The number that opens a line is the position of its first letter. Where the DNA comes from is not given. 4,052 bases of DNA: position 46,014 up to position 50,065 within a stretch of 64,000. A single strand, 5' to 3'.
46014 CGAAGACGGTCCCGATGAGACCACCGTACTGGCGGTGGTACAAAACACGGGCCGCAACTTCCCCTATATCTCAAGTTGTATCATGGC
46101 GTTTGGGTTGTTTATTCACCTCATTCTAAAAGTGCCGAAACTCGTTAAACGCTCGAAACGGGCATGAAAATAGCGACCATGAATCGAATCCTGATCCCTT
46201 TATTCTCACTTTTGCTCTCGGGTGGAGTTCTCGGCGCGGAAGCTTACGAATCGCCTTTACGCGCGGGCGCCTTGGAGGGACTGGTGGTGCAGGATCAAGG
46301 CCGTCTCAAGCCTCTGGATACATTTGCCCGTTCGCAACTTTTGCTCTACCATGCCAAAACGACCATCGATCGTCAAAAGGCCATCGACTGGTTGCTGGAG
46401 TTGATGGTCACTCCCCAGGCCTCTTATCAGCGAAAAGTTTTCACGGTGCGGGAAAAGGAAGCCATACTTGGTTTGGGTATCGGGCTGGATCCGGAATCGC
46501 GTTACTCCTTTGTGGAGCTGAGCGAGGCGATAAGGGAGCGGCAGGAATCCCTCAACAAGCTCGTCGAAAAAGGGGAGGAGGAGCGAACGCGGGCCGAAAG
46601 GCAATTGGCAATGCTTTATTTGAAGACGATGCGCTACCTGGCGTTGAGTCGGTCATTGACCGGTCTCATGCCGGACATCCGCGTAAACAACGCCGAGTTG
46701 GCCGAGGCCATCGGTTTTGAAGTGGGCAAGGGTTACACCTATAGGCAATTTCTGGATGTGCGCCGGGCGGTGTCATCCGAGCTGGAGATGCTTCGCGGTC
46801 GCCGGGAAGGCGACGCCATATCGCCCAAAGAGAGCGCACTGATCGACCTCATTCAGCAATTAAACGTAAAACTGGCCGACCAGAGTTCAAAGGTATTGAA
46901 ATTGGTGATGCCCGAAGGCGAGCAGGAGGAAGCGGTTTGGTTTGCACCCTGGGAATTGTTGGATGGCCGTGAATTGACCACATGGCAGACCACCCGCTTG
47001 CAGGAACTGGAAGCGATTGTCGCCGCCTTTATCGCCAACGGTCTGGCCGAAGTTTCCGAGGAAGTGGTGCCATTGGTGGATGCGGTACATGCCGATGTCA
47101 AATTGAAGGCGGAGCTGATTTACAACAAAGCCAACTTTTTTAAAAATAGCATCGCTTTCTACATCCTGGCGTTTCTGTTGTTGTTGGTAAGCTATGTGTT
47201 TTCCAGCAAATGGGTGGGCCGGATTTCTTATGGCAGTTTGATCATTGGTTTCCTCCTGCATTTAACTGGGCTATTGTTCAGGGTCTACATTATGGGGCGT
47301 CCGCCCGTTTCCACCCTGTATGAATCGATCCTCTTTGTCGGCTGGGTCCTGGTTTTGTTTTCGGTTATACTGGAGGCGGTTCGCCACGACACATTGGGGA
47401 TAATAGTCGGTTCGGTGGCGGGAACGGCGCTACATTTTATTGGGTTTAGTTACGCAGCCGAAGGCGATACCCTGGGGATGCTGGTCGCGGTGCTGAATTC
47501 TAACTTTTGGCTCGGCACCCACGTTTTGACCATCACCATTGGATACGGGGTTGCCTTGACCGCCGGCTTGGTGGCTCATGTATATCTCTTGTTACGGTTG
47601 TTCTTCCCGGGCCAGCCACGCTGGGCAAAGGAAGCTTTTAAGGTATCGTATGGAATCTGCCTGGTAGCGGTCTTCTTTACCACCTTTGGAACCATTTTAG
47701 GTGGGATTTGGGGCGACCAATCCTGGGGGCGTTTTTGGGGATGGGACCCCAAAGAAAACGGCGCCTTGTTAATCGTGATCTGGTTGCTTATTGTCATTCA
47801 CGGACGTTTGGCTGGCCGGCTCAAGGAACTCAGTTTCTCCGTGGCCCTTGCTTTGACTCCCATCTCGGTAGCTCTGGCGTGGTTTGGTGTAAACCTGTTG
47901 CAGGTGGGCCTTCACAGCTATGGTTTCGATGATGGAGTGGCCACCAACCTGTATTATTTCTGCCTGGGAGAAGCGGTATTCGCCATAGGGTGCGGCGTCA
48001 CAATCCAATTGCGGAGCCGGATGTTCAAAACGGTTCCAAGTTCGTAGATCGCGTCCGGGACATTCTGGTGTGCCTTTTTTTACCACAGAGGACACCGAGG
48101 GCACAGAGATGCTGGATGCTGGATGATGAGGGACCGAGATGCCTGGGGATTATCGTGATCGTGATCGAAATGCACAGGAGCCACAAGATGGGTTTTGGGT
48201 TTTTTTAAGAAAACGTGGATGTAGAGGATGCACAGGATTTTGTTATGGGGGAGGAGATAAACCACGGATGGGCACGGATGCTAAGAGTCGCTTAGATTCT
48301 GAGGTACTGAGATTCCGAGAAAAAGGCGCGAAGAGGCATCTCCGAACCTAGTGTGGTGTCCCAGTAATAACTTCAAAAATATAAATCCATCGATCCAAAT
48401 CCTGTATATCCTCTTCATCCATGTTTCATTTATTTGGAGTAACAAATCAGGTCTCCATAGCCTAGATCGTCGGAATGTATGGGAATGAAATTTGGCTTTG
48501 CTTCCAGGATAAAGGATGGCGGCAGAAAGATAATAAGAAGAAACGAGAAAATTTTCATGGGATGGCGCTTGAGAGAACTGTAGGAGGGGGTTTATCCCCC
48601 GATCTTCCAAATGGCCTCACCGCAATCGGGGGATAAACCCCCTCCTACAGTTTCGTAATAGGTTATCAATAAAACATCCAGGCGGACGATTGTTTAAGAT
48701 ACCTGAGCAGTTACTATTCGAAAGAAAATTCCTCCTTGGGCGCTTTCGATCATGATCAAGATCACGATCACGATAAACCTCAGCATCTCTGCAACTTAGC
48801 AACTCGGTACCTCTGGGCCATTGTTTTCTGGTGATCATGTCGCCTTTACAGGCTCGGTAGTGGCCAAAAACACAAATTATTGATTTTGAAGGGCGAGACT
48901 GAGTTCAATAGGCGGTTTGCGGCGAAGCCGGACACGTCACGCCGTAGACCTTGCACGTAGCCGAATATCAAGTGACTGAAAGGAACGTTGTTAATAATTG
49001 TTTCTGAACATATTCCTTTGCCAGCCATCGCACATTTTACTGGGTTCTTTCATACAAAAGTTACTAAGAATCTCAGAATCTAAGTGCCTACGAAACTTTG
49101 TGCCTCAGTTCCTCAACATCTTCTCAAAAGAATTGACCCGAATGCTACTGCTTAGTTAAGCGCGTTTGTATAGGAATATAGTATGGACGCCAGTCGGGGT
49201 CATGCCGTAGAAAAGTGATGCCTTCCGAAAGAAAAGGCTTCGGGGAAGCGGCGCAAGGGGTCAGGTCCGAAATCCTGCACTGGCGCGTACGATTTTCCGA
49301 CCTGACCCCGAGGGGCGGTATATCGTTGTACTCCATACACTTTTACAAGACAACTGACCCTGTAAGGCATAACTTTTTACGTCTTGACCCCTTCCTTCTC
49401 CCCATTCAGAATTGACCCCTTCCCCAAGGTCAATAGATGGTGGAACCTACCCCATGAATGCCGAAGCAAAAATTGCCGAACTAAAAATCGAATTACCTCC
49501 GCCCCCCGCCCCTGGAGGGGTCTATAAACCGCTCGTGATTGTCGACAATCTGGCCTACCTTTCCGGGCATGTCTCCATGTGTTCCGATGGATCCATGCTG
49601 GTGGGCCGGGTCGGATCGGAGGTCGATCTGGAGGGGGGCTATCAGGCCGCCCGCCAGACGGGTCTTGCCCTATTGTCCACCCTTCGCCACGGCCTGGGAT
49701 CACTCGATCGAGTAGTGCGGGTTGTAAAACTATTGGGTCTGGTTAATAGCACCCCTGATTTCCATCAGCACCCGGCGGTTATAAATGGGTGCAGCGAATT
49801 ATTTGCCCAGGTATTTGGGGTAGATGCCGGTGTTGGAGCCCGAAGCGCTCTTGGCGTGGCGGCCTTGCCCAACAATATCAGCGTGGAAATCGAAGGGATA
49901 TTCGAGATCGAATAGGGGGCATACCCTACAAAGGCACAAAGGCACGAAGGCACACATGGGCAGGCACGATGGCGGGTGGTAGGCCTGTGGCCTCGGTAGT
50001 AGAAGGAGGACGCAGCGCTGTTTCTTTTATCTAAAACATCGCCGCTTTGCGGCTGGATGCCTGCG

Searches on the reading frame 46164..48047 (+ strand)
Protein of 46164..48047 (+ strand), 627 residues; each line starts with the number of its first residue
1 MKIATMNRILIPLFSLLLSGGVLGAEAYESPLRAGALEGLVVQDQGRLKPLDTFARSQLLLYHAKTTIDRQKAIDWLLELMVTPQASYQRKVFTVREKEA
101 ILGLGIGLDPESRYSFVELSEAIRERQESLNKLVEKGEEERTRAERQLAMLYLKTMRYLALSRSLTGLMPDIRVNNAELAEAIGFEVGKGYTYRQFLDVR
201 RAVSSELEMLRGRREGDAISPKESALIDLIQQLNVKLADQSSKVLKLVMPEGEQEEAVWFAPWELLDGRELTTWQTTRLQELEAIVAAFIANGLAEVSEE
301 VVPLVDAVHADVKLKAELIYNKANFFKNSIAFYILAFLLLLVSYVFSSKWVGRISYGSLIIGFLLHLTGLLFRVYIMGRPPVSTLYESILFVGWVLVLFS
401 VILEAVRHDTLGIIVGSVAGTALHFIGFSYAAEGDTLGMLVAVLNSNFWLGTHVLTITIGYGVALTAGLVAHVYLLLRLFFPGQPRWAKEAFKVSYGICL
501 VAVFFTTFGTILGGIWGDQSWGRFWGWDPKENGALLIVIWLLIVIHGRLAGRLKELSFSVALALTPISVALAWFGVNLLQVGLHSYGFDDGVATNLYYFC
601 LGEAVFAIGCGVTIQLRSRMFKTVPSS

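Call 10: search_protein_families(library=pfam, proteins=[window:46164-48047:+])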
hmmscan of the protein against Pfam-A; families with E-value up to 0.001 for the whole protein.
window:46164-48047:+ (627 aa): 1 family
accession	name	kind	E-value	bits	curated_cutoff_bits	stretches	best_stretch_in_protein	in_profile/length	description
PF01578.25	Cytochrom_C_asm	-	3.6e-24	86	29.9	1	383-584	2-212/212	Cytochrome C assembly protein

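Call 15: find_related_loci(query=window:46164-48047:+, collection=genome_contigs, flank=10000)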
Query window:46164-48047:+ (627 aa) in genome_contigs; peptide patterns used: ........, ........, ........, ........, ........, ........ (x = any residue, [..] = any of these).
600 stretches matched a pattern (row limit reached: there are more); 597 encode a relative of the query (tblastn E <= 1e-3); the best 80 are kept; 80 distinct loci.
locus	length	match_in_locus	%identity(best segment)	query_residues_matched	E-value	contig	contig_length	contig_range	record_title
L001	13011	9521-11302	40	38-622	8e-146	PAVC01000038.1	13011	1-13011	MAG: Candidatus Neomarinimicrobiota bacterium isolate SAT1450 51489, whole genome shotgun sequence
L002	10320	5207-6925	40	40-607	8e-140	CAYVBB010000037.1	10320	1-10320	MAG TPA_asm: uncultured bacterium isolate SRP077602_co3_428 genome assembly, contig: NODE_10640_length_10320_cov_4.64744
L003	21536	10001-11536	45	31-612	2e-136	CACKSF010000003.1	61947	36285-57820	MAG: uncultured Candidatus Marinimicrobia bacterium isolate AG-457-F09 genome assembly, contig: AG-457-F09_NODE_3, whole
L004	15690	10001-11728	40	42-609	1e-133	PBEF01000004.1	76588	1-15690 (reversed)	MAG: Candidatus Neomarinimicrobiota bacterium isolate SP328 81548, whole genome shotgun sequence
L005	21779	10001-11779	38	31-606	4e-129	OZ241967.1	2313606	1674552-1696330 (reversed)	MAG: Bdellovibrionales bacterium isolate 18183e43-9e19-4b4c-84d8-5252462bff35 genome assembly, chromosome: 1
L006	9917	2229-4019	38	27-617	3e-121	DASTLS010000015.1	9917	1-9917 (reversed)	MAG TPA_asm: Alphaproteobacteria bacterium isolate SMAG_U3123 k141_617111, whole genome shotgun sequence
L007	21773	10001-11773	36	40-621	7e-105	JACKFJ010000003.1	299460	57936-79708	MAG: Candidatus Omnitrophota bacterium isolate HK-STAS-OMNI-2 HK-STAS-OMNI-2_3, whole genome shotgun sequence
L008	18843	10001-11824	36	4-610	4e-104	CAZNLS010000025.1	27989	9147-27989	MAG TPA_asm: uncultured Clostridia bacterium isolate binchicken_co275_129 genome assembly, contig: NODE_1941_length_2798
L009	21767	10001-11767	36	37-619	7e-103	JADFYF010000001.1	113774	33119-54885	MAG: Candidatus Omnitrophota bacterium isolate nDJH6bin18 nDJH6_bin18_NODE_1_length_113774_cov_3.127694, whole genome sh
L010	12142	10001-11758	32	36-614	1e-100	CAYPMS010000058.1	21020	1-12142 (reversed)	MAG TPA_asm: uncultured Fibrobacter sp. isolate SRP167436_co1_203 genome assembly, contig: NODE_3886_length_21020_cov_19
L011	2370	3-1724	34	59-626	2e-103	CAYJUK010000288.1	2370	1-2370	MAG TPA_asm: uncultured Planctomycetales bacterium isolate ERP125453_co1_189 genome assembly, contig: NODE_69213_length_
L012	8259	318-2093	33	24-606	5e-99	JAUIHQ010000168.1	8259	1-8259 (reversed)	MAG: bacterium isolate Co_bin.216 NODE_48861_length_8259_cov_0.998893, whole genome shotgun sequence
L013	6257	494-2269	33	23-606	7e-99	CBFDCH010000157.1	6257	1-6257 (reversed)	MAG TPA_asm: uncultured bacterium isolate SRR26215672_concoct_63 genome assembly, contig: ERZ25073483.6536, whole genome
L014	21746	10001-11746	36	38-619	6e-97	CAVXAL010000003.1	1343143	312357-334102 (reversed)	MAG: Candidatus Aminicenantes bacterium isolate MFD04408.bin.2.25 genome assembly, contig: contig_29302, whole genome sh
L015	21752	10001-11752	31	23-600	5e-96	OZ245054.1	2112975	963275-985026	MAG: Spirochaetota bacterium isolate 0a1bf947-7140-4121-940b-caa5add038ca genome assembly, chromosome: 1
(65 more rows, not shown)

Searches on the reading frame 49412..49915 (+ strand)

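Call 10: search_protein_families(library=pfam, proteins=[window:49412-49915:+])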
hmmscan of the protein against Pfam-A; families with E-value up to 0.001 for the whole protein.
window:49412-49915:+ (167 aa): 2 families
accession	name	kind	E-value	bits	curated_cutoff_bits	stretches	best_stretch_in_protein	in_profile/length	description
PF14588.11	YjgF_endoribonc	-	1e-11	45.3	35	1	21-153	4-135/148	YjgF/chorismate_mutase-like, putative endoribonuclease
PF01042.26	Ribonuc_L-PSP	-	6e-09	36.4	27.3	1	32-163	5-118/121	Endoribonuclease L-PSP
